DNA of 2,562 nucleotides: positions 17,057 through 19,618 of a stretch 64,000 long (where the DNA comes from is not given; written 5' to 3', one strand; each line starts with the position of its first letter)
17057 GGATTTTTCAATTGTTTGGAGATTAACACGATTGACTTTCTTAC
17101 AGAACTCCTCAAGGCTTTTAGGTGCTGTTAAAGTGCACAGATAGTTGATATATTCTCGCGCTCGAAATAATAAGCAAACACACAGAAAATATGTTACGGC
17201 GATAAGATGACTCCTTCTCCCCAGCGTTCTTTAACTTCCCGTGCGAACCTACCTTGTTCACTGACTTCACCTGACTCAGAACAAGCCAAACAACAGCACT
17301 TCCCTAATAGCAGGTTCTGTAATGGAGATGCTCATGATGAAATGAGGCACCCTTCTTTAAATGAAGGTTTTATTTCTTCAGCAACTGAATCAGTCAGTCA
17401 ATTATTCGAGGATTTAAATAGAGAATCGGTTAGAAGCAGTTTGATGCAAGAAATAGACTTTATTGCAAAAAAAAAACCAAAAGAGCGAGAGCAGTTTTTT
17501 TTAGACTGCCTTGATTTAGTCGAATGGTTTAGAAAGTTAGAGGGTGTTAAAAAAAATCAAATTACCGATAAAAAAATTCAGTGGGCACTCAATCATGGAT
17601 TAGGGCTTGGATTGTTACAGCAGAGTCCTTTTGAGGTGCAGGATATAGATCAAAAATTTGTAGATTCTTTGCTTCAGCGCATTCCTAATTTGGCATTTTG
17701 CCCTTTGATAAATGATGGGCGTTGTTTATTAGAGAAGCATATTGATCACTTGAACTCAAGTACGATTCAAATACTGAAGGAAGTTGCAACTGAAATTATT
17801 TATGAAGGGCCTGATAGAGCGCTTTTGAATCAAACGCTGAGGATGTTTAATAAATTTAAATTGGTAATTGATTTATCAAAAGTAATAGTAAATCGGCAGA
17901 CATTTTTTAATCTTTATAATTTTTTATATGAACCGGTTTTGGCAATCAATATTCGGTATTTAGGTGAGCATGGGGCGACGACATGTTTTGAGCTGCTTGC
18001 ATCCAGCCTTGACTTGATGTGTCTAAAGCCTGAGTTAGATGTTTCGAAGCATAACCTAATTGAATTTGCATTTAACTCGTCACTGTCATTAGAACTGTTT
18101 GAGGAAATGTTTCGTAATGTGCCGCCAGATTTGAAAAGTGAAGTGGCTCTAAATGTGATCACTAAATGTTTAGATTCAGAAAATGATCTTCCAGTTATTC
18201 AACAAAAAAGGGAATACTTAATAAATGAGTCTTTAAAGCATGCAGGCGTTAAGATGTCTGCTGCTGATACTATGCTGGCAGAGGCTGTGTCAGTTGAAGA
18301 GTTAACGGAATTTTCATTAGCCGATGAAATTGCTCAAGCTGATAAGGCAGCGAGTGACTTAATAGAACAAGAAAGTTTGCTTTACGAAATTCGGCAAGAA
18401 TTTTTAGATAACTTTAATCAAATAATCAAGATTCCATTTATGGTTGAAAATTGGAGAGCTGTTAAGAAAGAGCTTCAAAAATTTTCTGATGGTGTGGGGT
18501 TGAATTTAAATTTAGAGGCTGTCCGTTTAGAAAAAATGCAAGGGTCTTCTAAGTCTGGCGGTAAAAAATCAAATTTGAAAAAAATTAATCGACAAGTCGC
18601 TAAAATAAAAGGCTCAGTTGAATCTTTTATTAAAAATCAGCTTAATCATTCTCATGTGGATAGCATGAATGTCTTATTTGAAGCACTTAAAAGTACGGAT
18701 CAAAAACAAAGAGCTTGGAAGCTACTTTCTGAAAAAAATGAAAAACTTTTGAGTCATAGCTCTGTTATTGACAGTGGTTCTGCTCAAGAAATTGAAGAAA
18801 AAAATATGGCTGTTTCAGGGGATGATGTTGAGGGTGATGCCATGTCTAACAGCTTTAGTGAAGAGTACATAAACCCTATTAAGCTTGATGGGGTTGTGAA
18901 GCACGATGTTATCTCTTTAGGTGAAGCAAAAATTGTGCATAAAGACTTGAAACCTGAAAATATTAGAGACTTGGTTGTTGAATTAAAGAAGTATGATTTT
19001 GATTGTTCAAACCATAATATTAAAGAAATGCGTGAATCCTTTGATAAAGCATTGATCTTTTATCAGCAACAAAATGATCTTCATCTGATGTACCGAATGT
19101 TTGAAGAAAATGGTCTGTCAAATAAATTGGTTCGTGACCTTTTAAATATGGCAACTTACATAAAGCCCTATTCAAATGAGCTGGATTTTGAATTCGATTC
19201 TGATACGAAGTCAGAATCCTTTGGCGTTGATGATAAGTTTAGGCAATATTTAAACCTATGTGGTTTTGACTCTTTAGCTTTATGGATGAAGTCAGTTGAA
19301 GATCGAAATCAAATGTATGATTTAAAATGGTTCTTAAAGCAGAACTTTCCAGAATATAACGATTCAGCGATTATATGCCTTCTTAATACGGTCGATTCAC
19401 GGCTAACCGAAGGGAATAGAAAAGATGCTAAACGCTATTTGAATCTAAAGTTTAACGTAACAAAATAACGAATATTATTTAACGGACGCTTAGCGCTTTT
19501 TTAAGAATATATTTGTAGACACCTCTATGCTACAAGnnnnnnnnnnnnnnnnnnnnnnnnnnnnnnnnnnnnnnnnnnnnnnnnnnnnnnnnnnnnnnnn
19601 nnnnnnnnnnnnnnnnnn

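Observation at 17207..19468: Strongly AT-rich 753-aa orphan: candidate horizontally acquired or secreted effector-like protein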

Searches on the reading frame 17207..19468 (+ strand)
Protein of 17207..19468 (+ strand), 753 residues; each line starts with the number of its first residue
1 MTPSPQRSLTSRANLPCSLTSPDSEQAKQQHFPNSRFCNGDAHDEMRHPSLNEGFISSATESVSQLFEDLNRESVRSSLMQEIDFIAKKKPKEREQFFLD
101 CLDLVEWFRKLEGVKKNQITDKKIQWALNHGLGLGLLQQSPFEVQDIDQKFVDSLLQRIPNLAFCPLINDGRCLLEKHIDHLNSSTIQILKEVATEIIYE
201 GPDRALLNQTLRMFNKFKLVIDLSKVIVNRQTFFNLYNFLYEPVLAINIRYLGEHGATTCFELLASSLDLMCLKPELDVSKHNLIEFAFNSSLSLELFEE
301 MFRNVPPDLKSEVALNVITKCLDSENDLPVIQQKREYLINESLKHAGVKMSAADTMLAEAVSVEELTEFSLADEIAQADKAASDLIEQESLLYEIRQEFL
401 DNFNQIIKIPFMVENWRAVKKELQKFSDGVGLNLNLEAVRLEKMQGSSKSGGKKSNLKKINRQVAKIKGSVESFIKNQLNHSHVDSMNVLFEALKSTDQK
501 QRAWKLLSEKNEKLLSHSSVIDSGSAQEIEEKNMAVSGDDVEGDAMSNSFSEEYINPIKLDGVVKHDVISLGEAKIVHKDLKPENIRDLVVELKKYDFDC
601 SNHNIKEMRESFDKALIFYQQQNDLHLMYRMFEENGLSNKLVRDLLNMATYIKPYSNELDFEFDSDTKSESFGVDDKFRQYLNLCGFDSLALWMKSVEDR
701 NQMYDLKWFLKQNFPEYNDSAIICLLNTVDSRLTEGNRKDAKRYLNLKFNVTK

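Call 3: search_protein_families(library=pfam, proteins=[window:17207-19468:+], max_evalue=1)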
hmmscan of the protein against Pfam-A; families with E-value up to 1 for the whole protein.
window:17207-19468:+ (753 aa): 0 families

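Call 4: search_protein_families(library=ncbifam, proteins=[window:17207-19468:+], max_evalue=1)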
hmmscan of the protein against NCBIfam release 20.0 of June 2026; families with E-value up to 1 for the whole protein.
window:17207-19468:+ (753 aa): 0 families

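Call 5: search_solved_structures(query=window:17207-19468:+, max_evalue=10)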
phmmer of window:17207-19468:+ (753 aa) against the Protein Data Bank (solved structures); distinct sequences matched with E-value up to 10: 1.
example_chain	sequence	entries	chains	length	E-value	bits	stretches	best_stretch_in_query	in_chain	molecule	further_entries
6ahw_A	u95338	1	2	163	0.54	12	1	235-301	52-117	circular-permutated tRNA (cytidine(34)-2'-O)-methyltransferase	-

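Call 6: find_homologous_proteins(query=window:17207-19468:+, max_evalue=0.001)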
Query window:17207-19468:+ (753 aa): 1 proteins with E <= 0.001 among 8000 candidates.
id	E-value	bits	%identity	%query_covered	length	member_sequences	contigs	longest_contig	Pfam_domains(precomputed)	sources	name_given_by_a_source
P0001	0.0e+0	1641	100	98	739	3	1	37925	-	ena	-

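Call 7: search_protein_families(library=padloc, proteins=[window:17207-19468:+], max_evalue=1)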
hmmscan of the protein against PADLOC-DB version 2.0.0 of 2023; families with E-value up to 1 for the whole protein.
window:17207-19468:+ (753 aa): 1 family
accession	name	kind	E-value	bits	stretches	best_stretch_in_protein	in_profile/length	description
PDLC01088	C3a189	-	0.12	8.8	0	572-586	113-127/840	kinase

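Call 8: search_protein_families(library=phrogs, proteins=[window:17207-19468:+], max_evalue=1)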
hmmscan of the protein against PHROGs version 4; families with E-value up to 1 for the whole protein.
window:17207-19468:+ (753 aa): 3 families
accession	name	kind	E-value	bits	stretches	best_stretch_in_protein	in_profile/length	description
phrog_15179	-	unknown function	0.046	15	1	446-504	31-89/102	-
phrog_16368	-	other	0.082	14.2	0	467-545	55-132/149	methyltransferase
phrog_28889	-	unknown function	0.21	12.6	1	701-724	8-30/64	-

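Call 14: find_encoding_contigs(protein=P0001, flank=10000, max_places=6)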
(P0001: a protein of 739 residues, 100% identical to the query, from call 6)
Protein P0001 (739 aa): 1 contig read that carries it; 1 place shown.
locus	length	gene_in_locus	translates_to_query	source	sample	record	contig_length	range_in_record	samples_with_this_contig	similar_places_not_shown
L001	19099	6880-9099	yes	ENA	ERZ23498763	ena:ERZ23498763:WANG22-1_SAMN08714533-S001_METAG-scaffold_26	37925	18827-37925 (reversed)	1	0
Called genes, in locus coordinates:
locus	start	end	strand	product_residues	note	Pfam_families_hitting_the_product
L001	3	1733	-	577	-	?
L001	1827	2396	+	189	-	PF01553:Acyltransferase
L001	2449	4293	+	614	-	PF00270:DEAD, PF00271:Helicase_C, PF16124:RecQ_Zn_bind, PF09382:RQC, PF00570:HRDC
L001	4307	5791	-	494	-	PF00072:Response_reg, PF00512:HisKA, PF02518:HATPase_c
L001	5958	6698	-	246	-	PF01435:Peptidase_M48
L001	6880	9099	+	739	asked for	-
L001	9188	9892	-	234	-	PF07793:DUF1631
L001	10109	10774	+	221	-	PF03783:CsgG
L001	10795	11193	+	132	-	PF16068:DUF4810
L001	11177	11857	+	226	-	PF05643:GNA1162-like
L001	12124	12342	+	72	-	PF00313:CSD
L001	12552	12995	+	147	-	-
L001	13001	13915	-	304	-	PF00072:Response_reg, PF13581:HATPase_c_2 (weak)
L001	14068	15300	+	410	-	PF12450:vWF_A, PF12034:YfbK_C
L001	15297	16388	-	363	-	PF01926:MMR_HSR1, PF02421:FeoB_N, PF06071:YchF-GTPase_C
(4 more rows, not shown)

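Call 17: list_cluster_members(proteins=[P0001, P0002])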
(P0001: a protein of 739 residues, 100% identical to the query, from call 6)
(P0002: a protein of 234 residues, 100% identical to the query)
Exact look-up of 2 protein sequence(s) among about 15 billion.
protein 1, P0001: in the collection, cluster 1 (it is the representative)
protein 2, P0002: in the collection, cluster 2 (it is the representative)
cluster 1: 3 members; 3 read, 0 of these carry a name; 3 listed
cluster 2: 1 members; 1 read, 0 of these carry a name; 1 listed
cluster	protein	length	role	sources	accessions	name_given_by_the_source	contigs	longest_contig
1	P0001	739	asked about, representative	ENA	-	-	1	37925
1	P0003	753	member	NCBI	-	-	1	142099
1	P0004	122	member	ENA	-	-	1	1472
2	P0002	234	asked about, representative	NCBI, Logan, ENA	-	-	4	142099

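Call 19: predict_structure(protein=window:17207-19468:+)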
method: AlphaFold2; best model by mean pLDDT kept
length: 753 residues; sequences in the alignment: 1
mean_pLDDT: 38.4   pTM: 0.24
mean pLDDT of the five models: 38.4, 30.9, 29.7, 29.2, 28.9
residues with pLDDT >= 90: 0; 70-90: 2; 50-70: 57; < 50: 694
segments of 3 or more residues with pLDDT < 50: 1-284, 320-326, 346-449, 451-454, 456-628, 634-674, 676-709, 711-713, 715-753
pLDDT, mean of each block of 10 residues (from residue 1): 28 25 28 25 27 31 35 38 39 41 37 34 36 34 33 36 33 35 39 44 44 42 38 41 32 33 36 35 51 57 57 53 48 63 49 36 33 36 35 35 33 37 40 41 46 46 41 38 35 37 41 35 33 30 25 25 23 31 44 43 43 47 44 47 43 33 30 41 39 43 45 44 42 43 40 34
secondary structure, 60 per line:
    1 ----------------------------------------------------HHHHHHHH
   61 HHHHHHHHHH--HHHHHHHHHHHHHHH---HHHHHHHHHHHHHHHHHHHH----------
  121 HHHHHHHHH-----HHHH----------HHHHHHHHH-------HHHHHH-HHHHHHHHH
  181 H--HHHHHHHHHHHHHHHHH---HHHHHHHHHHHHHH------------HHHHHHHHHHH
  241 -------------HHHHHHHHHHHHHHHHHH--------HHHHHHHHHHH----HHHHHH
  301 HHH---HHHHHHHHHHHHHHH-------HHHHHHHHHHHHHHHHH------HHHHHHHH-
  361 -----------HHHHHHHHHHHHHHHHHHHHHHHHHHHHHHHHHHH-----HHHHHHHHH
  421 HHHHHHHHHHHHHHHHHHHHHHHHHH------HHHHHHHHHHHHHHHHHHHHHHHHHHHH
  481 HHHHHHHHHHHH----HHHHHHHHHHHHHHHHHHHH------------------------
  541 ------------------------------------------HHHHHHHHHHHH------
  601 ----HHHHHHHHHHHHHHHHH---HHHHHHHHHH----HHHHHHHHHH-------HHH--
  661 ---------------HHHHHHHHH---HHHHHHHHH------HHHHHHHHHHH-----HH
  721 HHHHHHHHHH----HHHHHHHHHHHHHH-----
elements in order (helices of 4 or more, strands of 3 or more residues): H53-70 H73-87 H91-110 H121-129 H135-138 H149-157 H165-170 H172-181 H184-200 H204-217 H230-240 H254-271 H280-290 H295-303 H307-321 H329-345 H352-359 H372-406 H412-446 H453-492 H497-516 H583-594 H605-621 H625-634 H639-648 H676-684 H688-696 H703-713 H719-730 H735-748

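Call 24: search_protein_representatives(protein=window:17207-19468:+)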
Query: 753 residues. Proteins with E-value up to 0.001 (for the whole library): 2; up to 1e-10: 2; up to 1e-30: 2. The best 2 are listed.
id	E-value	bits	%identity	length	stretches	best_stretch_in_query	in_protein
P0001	0.0e+00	1641.2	100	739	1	1-738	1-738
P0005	1.2e-58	215.8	33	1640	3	603-745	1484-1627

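Call 27: find_encoding_contigs(protein=P0005, flank=10000, max_places=6)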
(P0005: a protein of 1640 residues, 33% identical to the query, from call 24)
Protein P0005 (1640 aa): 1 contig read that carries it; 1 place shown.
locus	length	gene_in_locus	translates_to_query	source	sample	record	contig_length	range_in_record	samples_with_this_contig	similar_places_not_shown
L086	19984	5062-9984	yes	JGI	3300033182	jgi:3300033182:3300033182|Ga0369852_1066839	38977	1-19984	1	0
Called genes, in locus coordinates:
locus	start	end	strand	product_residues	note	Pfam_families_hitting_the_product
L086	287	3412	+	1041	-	PF02837:Glyco_hydro_2_N, PF22666:Glyco_hydro_2_N2, PF00703:Glyco_hydro_2, PF02836:Glyco_hydro_2_C, PF16353:LacZ_4, PF02929:Bgal_small_N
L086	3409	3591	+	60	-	-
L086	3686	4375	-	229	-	-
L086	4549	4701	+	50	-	-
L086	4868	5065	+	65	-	-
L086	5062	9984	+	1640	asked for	-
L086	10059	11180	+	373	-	-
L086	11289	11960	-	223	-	-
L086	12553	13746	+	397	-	-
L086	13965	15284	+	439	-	PF07690:MFS_1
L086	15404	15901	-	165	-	-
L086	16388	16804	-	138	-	-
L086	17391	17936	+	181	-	-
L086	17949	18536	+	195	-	PF13036:LpoB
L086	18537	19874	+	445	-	-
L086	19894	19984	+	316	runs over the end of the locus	PF02169:LPP20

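Call 32: find_homologous_proteins(query=P0005, max_evalue=0.001)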
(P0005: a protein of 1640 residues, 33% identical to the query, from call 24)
Query P0005 (1640 aa): 1 proteins with E <= 0.001 among 8000 candidates.
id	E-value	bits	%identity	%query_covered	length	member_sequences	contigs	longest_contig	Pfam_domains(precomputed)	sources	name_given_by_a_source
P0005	0.0e+0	3623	100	100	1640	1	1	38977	-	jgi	-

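Call 38: search_protein_families(library=pfam, proteins=[P0005, L086:10059-11180:+, L086:11289-11960:-, L086:12553-13746:+, L086:3686-4375:-, L086:15404-15901:-, L086:16388-16804:-, L086:17391-17936:+, L086:18537-19874:+], max_evalue=0.1)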
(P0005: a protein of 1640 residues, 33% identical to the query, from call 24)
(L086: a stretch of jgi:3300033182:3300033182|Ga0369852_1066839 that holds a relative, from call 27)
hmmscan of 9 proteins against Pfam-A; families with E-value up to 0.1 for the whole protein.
P0005 (1640 aa): 1 family
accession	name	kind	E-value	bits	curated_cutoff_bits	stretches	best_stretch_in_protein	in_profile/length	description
PF09645.16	F-112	-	0.00064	20.2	25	0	1284-1339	47-100/110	F-112 protein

L086:10059-11180:+ (373 aa): 1 family
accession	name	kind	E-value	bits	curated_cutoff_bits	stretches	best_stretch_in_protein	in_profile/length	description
PF01798.23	Nop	-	0.022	14.6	25.4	1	138-222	12-94/228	snoRNA binding domain, fibrillarin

L086:11289-11960:- (223 aa): 1 family
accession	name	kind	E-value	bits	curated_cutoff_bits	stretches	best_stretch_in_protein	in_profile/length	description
PF11928.13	DUF3446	-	0.038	14.6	25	1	158-201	16-57/105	Early growth response N-terminal domain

L086:12553-13746:+ (397 aa): 0 families

L086:3686-4375:- (229 aa): 0 families

L086:15404-15901:- (165 aa): 0 families

L086:16388-16804:- (138 aa): 0 families

L086:17391-17936:+ (181 aa): 1 family
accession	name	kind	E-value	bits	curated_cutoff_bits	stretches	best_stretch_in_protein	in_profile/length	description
PF02169.21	LPP20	-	0.0055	17.6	25.9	1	36-144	1-97/97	LPP20 lipoprotein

L086:18537-19874:+ (445 aa): 2 families
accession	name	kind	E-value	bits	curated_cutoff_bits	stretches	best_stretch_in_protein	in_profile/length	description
PF22148.1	Fervidolysin_NPro-like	-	0.003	18.3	21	1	285-336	12-67/81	Fervidolysin N-terminal prodomain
PF07719.23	TPR_2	-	0.016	15.7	27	0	170-198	2-30/34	Tetratricopeptide repeat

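Call 48: search_dna_similar(query=window:17207-19468:+, collection=plasmids, mode=protein, max_evalue=0.01, max_rows=10)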
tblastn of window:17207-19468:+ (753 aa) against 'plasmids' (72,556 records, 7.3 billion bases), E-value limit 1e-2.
No match.

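Call 49: search_dna_similar(query=window:17207-19468:+, collection=phages, mode=protein, max_evalue=0.01, max_rows=10)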
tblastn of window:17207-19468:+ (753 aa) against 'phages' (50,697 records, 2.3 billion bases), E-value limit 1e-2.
No match.

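Call 58: predict_structure(alignment_id=A5)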
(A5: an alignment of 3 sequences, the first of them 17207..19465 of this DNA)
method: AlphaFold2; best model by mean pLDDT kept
length: 753 residues; sequences in the alignment: 3
mean_pLDDT: 39.9   pTM: 0.25
mean pLDDT of the five models: 39.9, 38.1, 37.8, 37.1, 35.5
residues with pLDDT >= 90: 0; 70-90: 3; 50-70: 113; < 50: 637
segments of 3 or more residues with pLDDT < 50: 1-147, 168-172, 195-234, 242-285, 291-293, 304-309, 322-326, 346-415, 417-420, 422-439, 445-455, 477-721, 729-738, 740-753
pLDDT, mean of each block of 10 residues (from residue 1): 29 25 25 24 25 27 31 35 37 37 41 43 43 36 48 55 50 56 54 48 39 40 39 50 46 34 33 31 48 50 50 55 52 67 48 35 34 35 37 44 43 47 43 46 48 48 51 49 38 40 37 36 27 24 22 24 26 27 37 39 37 40 42 39 42 31 30 37 36 41 45 45 51 46 46 30
secondary structure, 60 per line:
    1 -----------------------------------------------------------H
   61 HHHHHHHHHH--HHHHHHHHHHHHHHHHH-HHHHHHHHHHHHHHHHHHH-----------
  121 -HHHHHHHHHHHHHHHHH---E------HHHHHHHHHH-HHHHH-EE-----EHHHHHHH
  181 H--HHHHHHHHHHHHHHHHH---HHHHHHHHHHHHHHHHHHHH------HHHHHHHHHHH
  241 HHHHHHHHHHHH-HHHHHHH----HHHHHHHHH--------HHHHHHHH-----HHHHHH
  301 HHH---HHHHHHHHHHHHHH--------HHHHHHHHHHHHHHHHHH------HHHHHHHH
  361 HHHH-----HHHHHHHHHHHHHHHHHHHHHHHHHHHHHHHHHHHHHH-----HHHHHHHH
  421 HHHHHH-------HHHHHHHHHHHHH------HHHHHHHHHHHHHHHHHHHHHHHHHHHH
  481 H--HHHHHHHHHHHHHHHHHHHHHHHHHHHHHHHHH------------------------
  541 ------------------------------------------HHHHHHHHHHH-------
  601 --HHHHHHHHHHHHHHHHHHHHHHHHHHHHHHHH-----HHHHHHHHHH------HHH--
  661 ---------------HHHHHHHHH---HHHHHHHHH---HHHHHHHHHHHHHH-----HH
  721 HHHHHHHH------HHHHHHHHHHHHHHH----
elements in order (helices of 4 or more, strands of 3 or more residues): H60-70 H73-89 H91-109 H122-138 H149-158 H160-164 H174-181 H184-200 H204-223 H230-252 H254-260 H265-273 H282-289 H295-303 H307-320 H329-346 H353-364 H370-407 H413-426 H434-446 H453-481 H484-516 H583-593 H603-634 H640-649 H676-684 H688-696 H700-713 H719-728 H735-749
